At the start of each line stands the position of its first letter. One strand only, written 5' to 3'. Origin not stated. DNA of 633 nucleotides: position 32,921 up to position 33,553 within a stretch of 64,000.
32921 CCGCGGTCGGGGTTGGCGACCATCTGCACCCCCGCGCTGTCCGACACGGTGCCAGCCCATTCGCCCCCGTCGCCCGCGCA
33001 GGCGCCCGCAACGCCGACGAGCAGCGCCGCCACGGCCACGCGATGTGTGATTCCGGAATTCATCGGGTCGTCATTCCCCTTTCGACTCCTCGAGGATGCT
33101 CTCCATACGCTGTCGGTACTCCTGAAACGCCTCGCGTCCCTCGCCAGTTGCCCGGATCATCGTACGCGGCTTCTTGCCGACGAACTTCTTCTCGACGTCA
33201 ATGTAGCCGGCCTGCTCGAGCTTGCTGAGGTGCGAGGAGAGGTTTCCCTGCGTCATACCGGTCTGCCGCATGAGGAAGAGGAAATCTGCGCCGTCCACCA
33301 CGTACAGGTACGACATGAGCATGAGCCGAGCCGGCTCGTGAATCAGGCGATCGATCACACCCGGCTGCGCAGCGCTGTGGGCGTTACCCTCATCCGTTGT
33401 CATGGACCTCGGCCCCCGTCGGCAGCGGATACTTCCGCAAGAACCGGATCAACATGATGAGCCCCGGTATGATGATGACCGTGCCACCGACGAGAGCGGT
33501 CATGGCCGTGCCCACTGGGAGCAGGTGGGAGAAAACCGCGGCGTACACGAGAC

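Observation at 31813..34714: Unrecognised four-gene operon: duplicated polytopic membrane proteins + winged-helix regulator + lipoprotein beta-propeller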

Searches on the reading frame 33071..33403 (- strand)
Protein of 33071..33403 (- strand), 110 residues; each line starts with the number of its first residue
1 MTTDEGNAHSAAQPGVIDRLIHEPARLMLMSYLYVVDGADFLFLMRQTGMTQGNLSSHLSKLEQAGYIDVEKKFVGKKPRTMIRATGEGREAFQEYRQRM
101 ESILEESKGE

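Call 3: search_protein_families(library=pfam, proteins=[window:33071-33403:-], max_evalue=1)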
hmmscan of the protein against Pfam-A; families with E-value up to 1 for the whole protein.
window:33071-33403:- (110 aa): 14 families
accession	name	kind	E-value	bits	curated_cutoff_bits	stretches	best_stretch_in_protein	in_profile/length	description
PF13601.12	HTH_34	-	4.9e-29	100.8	27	1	26-104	2-80/80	Winged helix DNA-binding domain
PF01022.26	HTH_5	-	4.4e-07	30.1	22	1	44-69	21-46/47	Bacterial regulatory protein, arsR family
PF12802.13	MarR_2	-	0.00038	21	27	1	37-71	18-53/61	MarR family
PF13412.12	HTH_24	-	0.00095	19.1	21.9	1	44-68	23-47/48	Winged helix-turn-helix DNA-binding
PF01047.28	MarR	-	0.0039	17.5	24.6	1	26-72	5-51/59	MarR family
PF03551.20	PadR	-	0.0043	17.4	27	1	50-95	29-75/75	Transcriptional regulator PadR-like family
PF12840.13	HTH_20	-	0.0086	16.5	27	1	44-70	24-50/51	Helix-turn-helix domain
PF13730.12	HTH_36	-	0.016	15.4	25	1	43-68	30-55/55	Helix-turn-helix domain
PF22665.2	DUF6293_C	-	0.036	14.9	27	1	56-93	65-98/101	DUF6293 C-terminal winged helix domain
PF17782.7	DprA_WH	-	0.11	13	22.9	1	44-68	31-55/61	DprA winged helix domain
PF14947.12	HTH_45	-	0.12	12.8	25.5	1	44-99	25-72/77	Winged helix-turn-helix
PF10007.15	DUF2250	-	0.19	12.3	24.4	1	18-88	2-72/93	Uncharacterized protein conserved in archaea (DUF2250)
PF09339.16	HTH_IclR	-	0.2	11.9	22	1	44-69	24-49/52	IclR helix-turn-helix domain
PF10711.15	DUF2513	-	0.24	12.2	29.6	1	48-79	31-63/100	Hypothetical protein (DUF2513)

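Call 4: search_protein_families(library=ncbifam, proteins=[window:33071-33403:-], max_evalue=1)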
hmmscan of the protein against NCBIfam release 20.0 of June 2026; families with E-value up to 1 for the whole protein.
window:33071-33403:- (110 aa): 9 families
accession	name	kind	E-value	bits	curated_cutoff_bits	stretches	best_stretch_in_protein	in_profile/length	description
NF033788.1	HTH_metalloreg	subfamily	7.9e-07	28.8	55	1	20-73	7-60/77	metalloregulator ArsR/SmtB family transcription factor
NF041413.1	ArsR_Rv2640c_fam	equivalog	0.00034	21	155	1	21-75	39-95/118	Rv2640c family ArsR-like transcriptional regulator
NF053635.1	TransRegRv3488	equivalog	0.0042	17.3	140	1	51-106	39-94/98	Rv3488 family transcriptional regulator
NF053660.1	ORF80_fam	equivalog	0.073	13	95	1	44-80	22-59/70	ORF80 family leucine zipper DNA-binding protein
NF053755.1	MsvR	equivalog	0.077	12.7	220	1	20-72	9-60/236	transcriptional factor MsvR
NF045593.1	bilirub_TF_BilQ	equivalog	0.091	12.5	125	1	49-98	55-103/135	bilirubin utilization transcriptional regulator BilQ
NF047906.1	CdPbTransRegCmtR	equivalog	0.13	12.2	150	1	19-72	16-68/104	Cd(II)/Pb(II)-sensing metalloregulatory transcriptional regulator CmtR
NF033789.1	repress_SdpR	subfamily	0.15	11.9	100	1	49-73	32-56/79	autorepressor SdpR family transcription factor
NF010349.0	PRK13777.1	equivalog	0.15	11.4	153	1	60-99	82-120/190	HTH-type transcriptional regulator Hpr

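Call 8: search_solved_structures(query=window:33071-33403:-, max_evalue=0.01, show_alignments=2)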
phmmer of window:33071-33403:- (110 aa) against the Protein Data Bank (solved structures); distinct sequences matched with E-value up to 0.01: 1.
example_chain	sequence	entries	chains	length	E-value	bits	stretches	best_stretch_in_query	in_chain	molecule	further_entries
1ub9_A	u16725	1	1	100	4.3e-07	33.2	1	19-104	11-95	Hypothetical protein PH1061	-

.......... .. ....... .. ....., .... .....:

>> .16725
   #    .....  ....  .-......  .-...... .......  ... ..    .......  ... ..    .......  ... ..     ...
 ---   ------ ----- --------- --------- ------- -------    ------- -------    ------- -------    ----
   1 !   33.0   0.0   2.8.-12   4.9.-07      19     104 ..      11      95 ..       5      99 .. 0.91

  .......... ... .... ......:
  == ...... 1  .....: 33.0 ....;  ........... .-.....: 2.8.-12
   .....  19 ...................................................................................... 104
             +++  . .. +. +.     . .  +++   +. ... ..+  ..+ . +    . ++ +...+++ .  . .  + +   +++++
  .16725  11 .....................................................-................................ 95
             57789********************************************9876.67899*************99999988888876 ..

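Call 36: find_homologous_proteins(query=window:33071-33403:-, max_evalue=1e-8)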
Query window:33071-33403:- (110 aa): 1441 proteins with E <= 1e-8 among 1443 candidates; the best 120 are listed.
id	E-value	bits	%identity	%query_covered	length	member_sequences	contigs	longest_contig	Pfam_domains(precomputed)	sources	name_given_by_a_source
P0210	3.2e-65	234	100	100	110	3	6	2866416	PF01022.27,PF13601.13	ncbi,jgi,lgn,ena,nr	ncbi:MAG: transcriptional regulator [Gemmatimonadota bacterium]|nr:MAG: transcriptional regulator [G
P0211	3.1e-53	196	85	100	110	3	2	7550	PF01022.27,PF13601.13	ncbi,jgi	jgi:DNA-binding MarR family transcriptional regulator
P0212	5.9e-53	195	86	99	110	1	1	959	PF01022.27,PF13601.13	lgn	-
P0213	6.9e-51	188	82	100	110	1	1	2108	PF01022.27,PF13601.13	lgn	-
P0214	1.9e-50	187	80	100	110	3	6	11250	PF01022.27,PF13601.13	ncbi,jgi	jgi:DNA-binding MarR family transcriptional regulator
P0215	4.4e-49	182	84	92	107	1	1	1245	PF01022.27,PF13601.13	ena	-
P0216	7.4e-48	179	86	88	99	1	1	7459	PF01022.27,PF13601.13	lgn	-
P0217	2.0e-47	177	77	100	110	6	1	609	PF13601.13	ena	-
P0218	9.7e-47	175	88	88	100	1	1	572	PF01022.27,PF13601.13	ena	-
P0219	2.7e-46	174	75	100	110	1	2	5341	PF01022.27,PF13601.13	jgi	jgi:DNA-binding MarR family transcriptional regulator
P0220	5.5e-39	150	73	82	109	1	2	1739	PF01022.27,PF13601.13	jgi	jgi:DNA-binding transcriptional ArsR family regulator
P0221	9.1e-39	149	64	96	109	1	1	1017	PF13601.13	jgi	jgi:DNA-binding transcriptional ArsR family regulator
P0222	1.2e-38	149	72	87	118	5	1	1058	PF13601.13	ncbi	-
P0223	1.5e-38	149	67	96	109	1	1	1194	PF13601.13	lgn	-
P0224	1.9e-38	148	76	82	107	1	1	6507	PF01022.27,PF13601.13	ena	-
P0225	4.8e-38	147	64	96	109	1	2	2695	PF01022.27,PF13601.13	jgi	jgi:DNA-binding transcriptional ArsR family regulator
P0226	7.4e-38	146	64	95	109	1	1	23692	PF01022.27,PF13601.13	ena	-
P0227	1.1e-37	146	67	95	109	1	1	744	PF01022.27,PF13601.13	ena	-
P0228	1.2e-37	146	70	95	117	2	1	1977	PF13601.13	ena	-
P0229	1.2e-37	146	71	82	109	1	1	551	PF01022.27,PF13601.13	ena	-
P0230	1.3e-37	146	63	96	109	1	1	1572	PF01022.27,PF13601.13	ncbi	-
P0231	1.3e-37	146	63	96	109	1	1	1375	PF01022.27,PF13601.13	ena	-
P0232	1.3e-37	146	63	96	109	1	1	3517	PF01022.27,PF13601.13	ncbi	-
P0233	1.3e-37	146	65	96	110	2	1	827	PF13601.13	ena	-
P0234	1.7e-37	145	66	96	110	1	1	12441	PF13601.13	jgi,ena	-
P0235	1.7e-37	145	63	96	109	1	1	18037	PF01022.27,PF13601.13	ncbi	-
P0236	1.9e-37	145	72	85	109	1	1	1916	PF01022.27,PF13601.13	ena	-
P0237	2.0e-37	145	63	96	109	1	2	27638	PF01022.27,PF13601.13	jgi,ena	-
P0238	2.1e-37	145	72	82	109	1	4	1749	PF13601.13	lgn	-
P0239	2.3e-37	145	66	95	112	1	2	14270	PF13601.13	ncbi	-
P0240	2.4e-37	145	67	95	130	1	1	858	PF13601.13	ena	-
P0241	2.9e-37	145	63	96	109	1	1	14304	PF01022.27,PF13601.13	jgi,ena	jgi:DNA-binding transcriptional ArsR family regulator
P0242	2.9e-37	145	64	96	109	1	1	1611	PF01022.27,PF13601.13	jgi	jgi:DNA-binding transcriptional ArsR family regulator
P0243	3.2e-37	144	72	82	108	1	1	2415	PF01022.27,PF13601.13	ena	-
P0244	3.5e-37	144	63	96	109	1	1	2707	PF13601.13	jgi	jgi:DNA-binding MarR family transcriptional regulator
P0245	3.5e-37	144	66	88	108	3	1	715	PF13601.13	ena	-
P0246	3.6e-37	144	71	82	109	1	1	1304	PF01022.27,PF13601.13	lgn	-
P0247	3.8e-37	144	70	85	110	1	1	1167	PF01022.27,PF13601.13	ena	-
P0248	3.9e-37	144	71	85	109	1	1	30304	PF13601.13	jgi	-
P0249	4.2e-37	144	68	86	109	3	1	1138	PF13601.13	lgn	-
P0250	5.1e-37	144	73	82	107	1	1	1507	PF13601.13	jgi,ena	-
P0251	5.2e-37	144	74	81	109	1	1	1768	PF01022.27,PF13601.13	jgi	-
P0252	5.2e-37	144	67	91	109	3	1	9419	PF01022.27,PF13601.13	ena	-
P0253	5.3e-37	144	63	96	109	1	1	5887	PF01022.27,PF13601.13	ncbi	-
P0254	6.1e-37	144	74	82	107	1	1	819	PF01022.27,PF13601.13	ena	-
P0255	6.3e-37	143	71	82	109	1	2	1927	PF01022.27,PF13601.13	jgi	-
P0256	6.6e-37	143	62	96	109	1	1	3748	PF01022.27,PF13601.13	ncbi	-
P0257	6.8e-37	143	72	85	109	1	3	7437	PF01022.27,PF13601.13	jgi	jgi:DNA-binding transcriptional ArsR family regulator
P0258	7.7e-37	143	70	82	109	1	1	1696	PF01022.27,PF13601.13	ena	-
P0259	7.8e-37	143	74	82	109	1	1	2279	PF01022.27,PF13601.13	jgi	jgi:DNA-binding transcriptional ArsR family regulator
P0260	8.3e-37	143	74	82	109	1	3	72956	PF01022.27,PF13601.13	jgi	jgi:DNA-binding transcriptional ArsR family regulator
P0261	9.0e-37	143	69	86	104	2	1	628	PF13601.13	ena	-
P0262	9.5e-37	143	68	90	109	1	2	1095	PF01022.27,PF13601.13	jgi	jgi:DNA-binding MarR family transcriptional regulator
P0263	9.8e-37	143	64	96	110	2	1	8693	PF13601.13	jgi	-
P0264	1.1e-36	143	73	82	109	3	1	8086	PF13601.13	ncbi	-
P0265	1.1e-36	143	67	87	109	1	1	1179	PF13601.13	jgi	jgi:DNA-binding MarR family transcriptional regulator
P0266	1.1e-36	143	71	82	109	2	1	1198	PF13601.13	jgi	jgi:DNA-binding transcriptional ArsR family regulator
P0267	1.1e-36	143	74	80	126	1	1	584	PF13601.13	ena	-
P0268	1.2e-36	143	69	85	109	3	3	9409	PF13601.13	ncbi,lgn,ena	-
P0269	1.2e-36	143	64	96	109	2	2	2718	PF13601.13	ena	-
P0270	1.2e-36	143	71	82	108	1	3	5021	PF01022.27,PF13601.13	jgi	jgi:DNA-binding transcriptional ArsR family regulator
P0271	1.2e-36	143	65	96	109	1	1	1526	PF01022.27,PF13601.13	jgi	jgi:DNA-binding MarR family transcriptional regulator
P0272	1.3e-36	143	70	82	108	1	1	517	PF01022.27,PF13601.13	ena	-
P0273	1.4e-36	142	64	96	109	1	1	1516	PF01022.27,PF13601.13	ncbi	-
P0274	1.4e-36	142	61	95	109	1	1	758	PF13601.13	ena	-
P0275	1.5e-36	142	70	82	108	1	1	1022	PF01022.27,PF13601.13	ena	-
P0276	1.7e-36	142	62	95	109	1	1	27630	PF01022.27,PF13601.13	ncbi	-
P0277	1.7e-36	142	64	94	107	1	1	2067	PF01022.27,PF13601.13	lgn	-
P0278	1.7e-36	142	70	82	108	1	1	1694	PF01022.27,PF13601.13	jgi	jgi:DNA-binding transcriptional ArsR family regulator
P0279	1.8e-36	142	72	82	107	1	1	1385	PF13601.13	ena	-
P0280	1.8e-36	142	66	95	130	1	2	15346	PF13601.13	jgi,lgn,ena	-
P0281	1.8e-36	142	63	96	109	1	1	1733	PF01022.27,PF13601.13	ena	-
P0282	1.9e-36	142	66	95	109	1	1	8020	PF01022.27,PF13601.13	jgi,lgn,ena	-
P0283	2.0e-36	142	71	82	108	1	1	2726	PF01022.27,PF13601.13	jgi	jgi:DNA-binding transcriptional ArsR family regulator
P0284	2.0e-36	142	62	96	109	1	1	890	PF01022.27,PF13601.13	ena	-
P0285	2.1e-36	142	66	96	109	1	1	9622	PF01022.27,PF13601.13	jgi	jgi:DNA-binding transcriptional ArsR family regulator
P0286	2.3e-36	142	65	96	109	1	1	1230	PF13601.13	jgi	jgi:DNA-binding MarR family transcriptional regulator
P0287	2.3e-36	142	60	96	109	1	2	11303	PF13601.13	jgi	-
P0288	2.3e-36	142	71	81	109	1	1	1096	PF01022.27,PF13601.13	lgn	-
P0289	2.4e-36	142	63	95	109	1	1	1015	PF01022.27,PF13601.13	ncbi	-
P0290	2.5e-36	142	72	82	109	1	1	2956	PF01022.27,PF13601.13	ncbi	ncbi:MAG: winged helix-turn-helix domain-containing protein [Anaerolineae bacterium]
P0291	2.6e-36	141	62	96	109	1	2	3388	PF01022.27,PF13601.13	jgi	jgi:DNA-binding transcriptional ArsR family regulator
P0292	2.6e-36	141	62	96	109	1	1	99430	PF13601.13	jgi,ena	jgi:DNA-binding MarR family transcriptional regulator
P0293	2.8e-36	141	71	82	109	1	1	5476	PF13601.13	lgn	-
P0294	2.9e-36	141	62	96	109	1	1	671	PF13601.13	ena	-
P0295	3.4e-36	141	72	82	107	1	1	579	PF13601.13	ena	-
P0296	3.5e-36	141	73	82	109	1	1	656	PF13601.13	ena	-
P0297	3.7e-36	141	59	96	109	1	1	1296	PF01022.27,PF13601.13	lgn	-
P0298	3.9e-36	141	65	95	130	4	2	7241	PF13601.13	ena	-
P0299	4.5e-36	141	64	95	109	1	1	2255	PF13601.13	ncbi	-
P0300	5.3e-36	141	64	96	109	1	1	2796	PF01022.27,PF13601.13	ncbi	-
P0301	5.4e-36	140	64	96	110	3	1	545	PF01022.27,PF13601.13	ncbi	-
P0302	5.5e-36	140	70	82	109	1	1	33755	PF13601.13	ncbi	-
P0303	5.6e-36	140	72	82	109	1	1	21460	PF13601.13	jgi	-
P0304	5.6e-36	140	69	85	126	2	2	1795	PF13601.13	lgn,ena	-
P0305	6.2e-36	140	62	96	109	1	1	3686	PF01022.27,PF13601.13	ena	-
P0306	6.6e-36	140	62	96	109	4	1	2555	PF01022.27,PF13601.13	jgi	jgi:DNA-binding transcriptional ArsR family regulator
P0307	7.0e-36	140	73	82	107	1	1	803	PF13601.13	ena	-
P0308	7.2e-36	140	71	81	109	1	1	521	PF01022.27,PF13601.13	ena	-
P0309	7.4e-36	140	63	96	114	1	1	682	PF13601.13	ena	-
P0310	7.7e-36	140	64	96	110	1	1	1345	PF13601.13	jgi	-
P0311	7.7e-36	140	63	96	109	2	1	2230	PF01022.27,PF13601.13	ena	-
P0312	8.2e-36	140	69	87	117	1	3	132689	PF01022.27,PF13601.13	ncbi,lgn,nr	ncbi:MAG: helix-turn-helix domain-containing protein [Gemmatimonadales bacterium]|nr:helix-turn-heli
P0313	8.3e-36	140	62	96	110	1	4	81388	PF01022.27,PF13601.13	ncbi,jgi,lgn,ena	-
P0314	8.3e-36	140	73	82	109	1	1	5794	PF01022.27,PF13601.13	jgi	jgi:DNA-binding transcriptional ArsR family regulator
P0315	8.5e-36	140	61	96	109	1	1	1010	PF01022.27,PF13601.13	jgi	jgi:DNA-binding MarR family transcriptional regulator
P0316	8.7e-36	140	60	96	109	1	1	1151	PF01022.27,PF13601.13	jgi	jgi:DNA-binding MarR family transcriptional regulator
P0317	9.1e-36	140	61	96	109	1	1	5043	PF01022.27,PF13601.13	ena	-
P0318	9.1e-36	140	61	96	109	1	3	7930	PF01022.27,PF13601.13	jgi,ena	-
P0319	9.3e-36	140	67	85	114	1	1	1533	PF13601.13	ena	-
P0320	9.5e-36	140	63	96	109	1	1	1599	PF01022.27,PF13601.13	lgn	-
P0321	9.9e-36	140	67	86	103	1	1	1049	PF01022.27,PF13601.13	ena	-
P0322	9.9e-36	140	72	81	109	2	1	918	PF13601.13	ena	-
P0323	1.0e-35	140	61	96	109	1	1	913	PF01022.27,PF13601.13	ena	-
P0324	1.0e-35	140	59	96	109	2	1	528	PF13601.13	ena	-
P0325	1.0e-35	140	67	81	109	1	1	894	PF13601.13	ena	-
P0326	1.1e-35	140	68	84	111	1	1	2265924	PF01022.27,PF13601.13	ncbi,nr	ncbi:MAG: transcriptional regulator [Promethearchaeota archaeon]|nr:MAG: transcriptional regulator [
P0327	1.1e-35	139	69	85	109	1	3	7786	PF13601.13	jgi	-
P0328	1.2e-35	139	62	92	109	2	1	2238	PF01022.27,PF13601.13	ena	-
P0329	1.3e-35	139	61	96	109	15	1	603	PF13601.13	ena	-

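Call 49: find_encoding_contigs(protein=P0326, flank=4000, max_places=1)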
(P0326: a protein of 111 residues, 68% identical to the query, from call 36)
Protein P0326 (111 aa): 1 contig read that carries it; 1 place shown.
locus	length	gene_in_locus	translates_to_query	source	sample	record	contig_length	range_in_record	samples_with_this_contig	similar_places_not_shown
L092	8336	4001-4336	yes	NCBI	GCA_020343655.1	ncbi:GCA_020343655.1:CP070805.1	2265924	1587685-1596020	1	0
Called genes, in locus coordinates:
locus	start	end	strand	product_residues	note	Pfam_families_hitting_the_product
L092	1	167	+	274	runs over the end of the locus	PF13175:AAA_15 (faint), PF00005:ABC_tran, PF13304:AAA_21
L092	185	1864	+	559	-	-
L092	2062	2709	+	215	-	-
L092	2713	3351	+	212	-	-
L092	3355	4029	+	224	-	-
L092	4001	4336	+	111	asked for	PF01022:HTH_5 (faint), PF13601:HTH_34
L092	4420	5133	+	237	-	PF00300:His_Phos_1 (faint)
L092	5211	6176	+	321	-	-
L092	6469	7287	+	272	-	PF00037:Fer4 (faint), PF12837:Fer4_6 (faint), PF13237:Fer4_10 (faint), PF13484:Fer4_16 (faint), PF13187:Fer4_9 (weak), PF14512:TM1586_NiRdase (faint), PF00881:Nitroreductase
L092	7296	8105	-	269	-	PF23023:Anti-Pycsar_Apyc1 (weak), PF00753:Lactamase_B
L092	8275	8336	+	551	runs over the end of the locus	PF00501:AMP-binding, PF13193:AMP-binding_C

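Call 50: find_encoding_contigs(protein=P0292, flank=4000, max_places=1)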
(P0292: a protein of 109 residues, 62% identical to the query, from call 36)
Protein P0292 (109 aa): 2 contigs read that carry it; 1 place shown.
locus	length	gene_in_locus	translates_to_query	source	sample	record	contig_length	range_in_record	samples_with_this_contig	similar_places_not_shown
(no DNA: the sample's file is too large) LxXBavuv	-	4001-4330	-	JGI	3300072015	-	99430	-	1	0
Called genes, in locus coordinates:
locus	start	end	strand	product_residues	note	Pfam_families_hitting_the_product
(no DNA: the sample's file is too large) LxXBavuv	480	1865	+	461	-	-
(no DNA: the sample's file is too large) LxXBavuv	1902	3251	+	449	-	PF00884:Sulfatase, PF16347:SGSH_C (weak)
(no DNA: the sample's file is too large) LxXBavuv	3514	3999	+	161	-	-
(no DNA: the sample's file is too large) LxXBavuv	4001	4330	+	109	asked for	PF13601:HTH_34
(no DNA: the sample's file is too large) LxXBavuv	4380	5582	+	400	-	PF12697:Abhydrolase_6 (weak), PF02129:Peptidase_S15, PF00326:Peptidase_S9 (faint), PF00561:Abhydrolase_1 (weak), PF01738:DLH (faint), PF12146:Hydrolase_4, PF08840:BAAT_C (faint)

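Call 51: find_encoding_contigs(protein=P0210, flank=10000, max_places=2)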
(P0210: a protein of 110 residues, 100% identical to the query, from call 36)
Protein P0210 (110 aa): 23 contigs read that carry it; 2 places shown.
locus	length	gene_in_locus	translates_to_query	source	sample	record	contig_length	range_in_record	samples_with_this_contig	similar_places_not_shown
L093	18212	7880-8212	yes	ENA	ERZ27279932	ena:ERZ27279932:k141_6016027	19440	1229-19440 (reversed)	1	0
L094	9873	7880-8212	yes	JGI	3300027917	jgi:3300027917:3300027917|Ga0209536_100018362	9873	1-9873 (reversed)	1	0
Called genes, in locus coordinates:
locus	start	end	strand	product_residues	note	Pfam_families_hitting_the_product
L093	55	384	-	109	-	PF00355:Rieske, PF13806:Rieske_2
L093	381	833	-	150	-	PF01592:NifU_N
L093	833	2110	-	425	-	PF00155:Aminotran_1_2, PF00266:Aminotran_5, PF01053:Cys_Met_Meta_PP (weak)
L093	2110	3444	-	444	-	PF19295:SufBD_N, PF01458:SUFBD_core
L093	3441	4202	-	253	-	PF02463:SMC_N (faint), PF00005:ABC_tran, PF13304:AAA_21 (faint)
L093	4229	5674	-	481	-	PF19295:SufBD_N, PF01458:SUFBD_core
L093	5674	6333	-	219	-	PF01022:HTH_5, PF12802:MarR_2 (weak), PF12840:HTH_20, PF13412:HTH_24, PF00392:GntR (weak), PF01047:MarR (weak), PF08220:HTH_DeoR (weak), PF08279:HTH_11, +1 more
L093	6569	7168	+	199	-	-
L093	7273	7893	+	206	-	-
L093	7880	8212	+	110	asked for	PF01022:HTH_5 (weak), PF13601:HTH_34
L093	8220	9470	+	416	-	PF17170:DUF5128 (faint)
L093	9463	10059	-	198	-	PF01128:IspD (weak), PF12804:NTP_transf_3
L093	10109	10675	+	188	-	PF01327:Pep_deformylase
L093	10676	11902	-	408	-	PF03061:4HBT, PF13279:4HBT_2, PF00561:Abhydrolase_1, PF12146:Hydrolase_4, PF12697:Abhydrolase_6, PF03096:Ndr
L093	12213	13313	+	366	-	PF01612:DNA_pol_A_exo1, PF00570:HRDC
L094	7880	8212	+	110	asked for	PF01022:HTH_5 (weak), PF13601:HTH_34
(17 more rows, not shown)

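Call 60: search_protein_families(library=padloc, proteins=[window:33071-33403:-], max_evalue=0.1)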
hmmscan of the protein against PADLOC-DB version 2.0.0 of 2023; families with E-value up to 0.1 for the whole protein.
window:33071-33403:- (110 aa): 4 families
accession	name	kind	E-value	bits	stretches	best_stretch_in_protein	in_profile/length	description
PDLC01720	Csa3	-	4.1e-07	28.5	1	19-87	20-100/118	Csa3_1_CAS-I-II-III-IV-V-VI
PDLC01438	Csa3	-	3.8e-06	25.1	1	20-94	144-210/305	"CAS-I,CAS-II,CAS-III,CAS-IV,CAS-V,CAS-VI; associated_signaling"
PDLC01870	CARF3--CARF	-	0.00068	17.5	1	45-72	158-185/228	-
PDLC04368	PDC-M05A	-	0.031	12.1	1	25-72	14-63/201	-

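Call 61: search_protein_families(library=phrogs, proteins=[window:33071-33403:-], max_evalue=0.1)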
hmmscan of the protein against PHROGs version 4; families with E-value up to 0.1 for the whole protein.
window:33071-33403:- (110 aa): 7 families
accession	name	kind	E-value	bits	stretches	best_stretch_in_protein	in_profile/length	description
phrog_11046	-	transcription regulation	0.0021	18.9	1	28-101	13-85/94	transcriptional regulator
phrog_678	-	DNA, RNA and nucleotide metabolism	0.008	16.8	1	44-77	91-124/346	replication initiation O-like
phrog_270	-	DNA, RNA and nucleotide metabolism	0.0085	16.5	1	44-78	73-107/383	replication initiation protein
phrog_428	-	DNA, RNA and nucleotide metabolism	0.025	14.7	1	45-84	134-173/455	replication initiation protein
phrog_3502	-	unknown function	0.033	15.3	1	43-86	75-115/131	-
phrog_4278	-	unknown function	0.05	14.4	1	45-106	57-117/127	-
phrog_1456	-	DNA, RNA and nucleotide metabolism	0.07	13.1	1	44-101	51-108/365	DNA binding protein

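Call 70: predict_structure(alignment_id=A4)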
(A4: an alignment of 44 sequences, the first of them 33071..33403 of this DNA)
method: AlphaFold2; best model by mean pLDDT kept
length: 110 residues; sequences in the alignment: 44
mean_pLDDT: 87.0   pTM: 0.76
mean pLDDT of the five models: 87.0, 86.7, 86.3, 85.9, 82.1
residues with pLDDT >= 90: 80; 70-90: 14; 50-70: 4; < 50: 12
segments of 3 or more residues with pLDDT < 50: 1-12
pLDDT, mean of each block of 10 residues (from residue 1): 38 71 97 95 96 98 98 86 97 96 85
secondary structure, 60 per line:
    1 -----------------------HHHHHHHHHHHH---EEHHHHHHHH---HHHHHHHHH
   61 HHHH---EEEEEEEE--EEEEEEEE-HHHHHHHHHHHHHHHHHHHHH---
elements in order: H24-35 H41-48 H52-64 E68-75 E78-85 H87-107
